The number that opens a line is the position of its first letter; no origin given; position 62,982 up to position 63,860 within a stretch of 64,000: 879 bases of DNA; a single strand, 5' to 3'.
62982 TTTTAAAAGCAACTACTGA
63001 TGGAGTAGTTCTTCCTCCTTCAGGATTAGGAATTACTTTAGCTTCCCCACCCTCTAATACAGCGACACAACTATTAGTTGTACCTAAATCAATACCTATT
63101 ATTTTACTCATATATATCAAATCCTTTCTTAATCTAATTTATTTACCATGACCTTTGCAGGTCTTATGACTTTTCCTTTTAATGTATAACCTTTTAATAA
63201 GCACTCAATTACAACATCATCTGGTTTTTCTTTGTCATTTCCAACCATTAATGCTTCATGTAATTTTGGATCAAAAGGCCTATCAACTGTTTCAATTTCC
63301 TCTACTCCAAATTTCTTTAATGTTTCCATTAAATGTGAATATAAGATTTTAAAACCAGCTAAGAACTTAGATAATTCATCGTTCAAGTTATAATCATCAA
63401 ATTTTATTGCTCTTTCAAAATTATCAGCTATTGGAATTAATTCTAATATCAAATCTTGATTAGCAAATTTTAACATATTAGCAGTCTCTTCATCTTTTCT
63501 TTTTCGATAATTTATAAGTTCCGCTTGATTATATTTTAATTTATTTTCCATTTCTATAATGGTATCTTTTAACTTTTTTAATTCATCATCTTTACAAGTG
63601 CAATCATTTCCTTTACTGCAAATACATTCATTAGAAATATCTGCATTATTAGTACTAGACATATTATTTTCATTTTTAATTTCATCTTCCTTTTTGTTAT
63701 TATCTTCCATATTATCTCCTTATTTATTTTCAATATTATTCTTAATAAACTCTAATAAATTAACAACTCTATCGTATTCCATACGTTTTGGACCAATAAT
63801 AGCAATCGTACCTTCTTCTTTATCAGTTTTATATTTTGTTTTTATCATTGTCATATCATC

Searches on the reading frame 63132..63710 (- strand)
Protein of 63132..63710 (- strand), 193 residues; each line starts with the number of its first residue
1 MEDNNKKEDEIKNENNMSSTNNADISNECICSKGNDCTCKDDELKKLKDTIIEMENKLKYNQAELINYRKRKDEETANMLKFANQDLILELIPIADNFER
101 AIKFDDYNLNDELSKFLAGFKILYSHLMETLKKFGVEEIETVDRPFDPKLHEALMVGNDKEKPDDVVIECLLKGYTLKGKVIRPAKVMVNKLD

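Call 22: find_encoding_contigs(protein=window:63132-63710:-, flank=10000, max_places=3)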
Protein window:63132-63710:- (193 aa): 21 contigs read that carry it; 3 places shown.
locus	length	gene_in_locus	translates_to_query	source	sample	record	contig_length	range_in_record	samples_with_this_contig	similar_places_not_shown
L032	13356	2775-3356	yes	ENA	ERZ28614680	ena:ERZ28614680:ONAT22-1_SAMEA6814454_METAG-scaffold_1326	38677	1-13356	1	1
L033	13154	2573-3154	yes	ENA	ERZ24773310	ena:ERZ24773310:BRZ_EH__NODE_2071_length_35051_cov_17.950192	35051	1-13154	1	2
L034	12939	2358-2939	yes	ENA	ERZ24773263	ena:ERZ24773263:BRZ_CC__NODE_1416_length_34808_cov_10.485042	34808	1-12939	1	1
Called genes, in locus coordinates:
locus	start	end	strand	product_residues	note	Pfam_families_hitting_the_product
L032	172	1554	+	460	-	-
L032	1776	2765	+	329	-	PF03444:WHD_HrcA (weak), PF01628:HrcA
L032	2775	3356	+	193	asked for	PF01025:GrpE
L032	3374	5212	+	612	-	PF00012:HSP70, PF06723:MreB_Mbl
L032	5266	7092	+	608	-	PF08439:Peptidase_M3_N, PF01432:Peptidase_M3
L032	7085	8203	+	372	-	PF00226:DnaJ, PF01556:DnaJ_C, PF00684:DnaJ_CXXCXGXG, PF17302:DUF5351 (faint)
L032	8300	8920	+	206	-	-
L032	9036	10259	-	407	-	PF05496:RuvB_N, PF00004:AAA, PF07728:AAA_5 (faint), PF17856:TIP49_C (faint), PF16193:AAA_assoc_2, PF12002:MgsA_C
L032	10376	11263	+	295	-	PF02899:Phage_int_SAM_1, PF00589:Phage_integrase, PF22823:MrpR_C_cat (weak)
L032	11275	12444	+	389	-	PF01676:Metalloenzyme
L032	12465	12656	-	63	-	-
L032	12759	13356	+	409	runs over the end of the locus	-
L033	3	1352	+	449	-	?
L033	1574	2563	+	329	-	PF03444:WHD_HrcA (weak), PF01628:HrcA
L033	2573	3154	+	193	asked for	PF01025:GrpE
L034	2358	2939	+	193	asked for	PF01025:GrpE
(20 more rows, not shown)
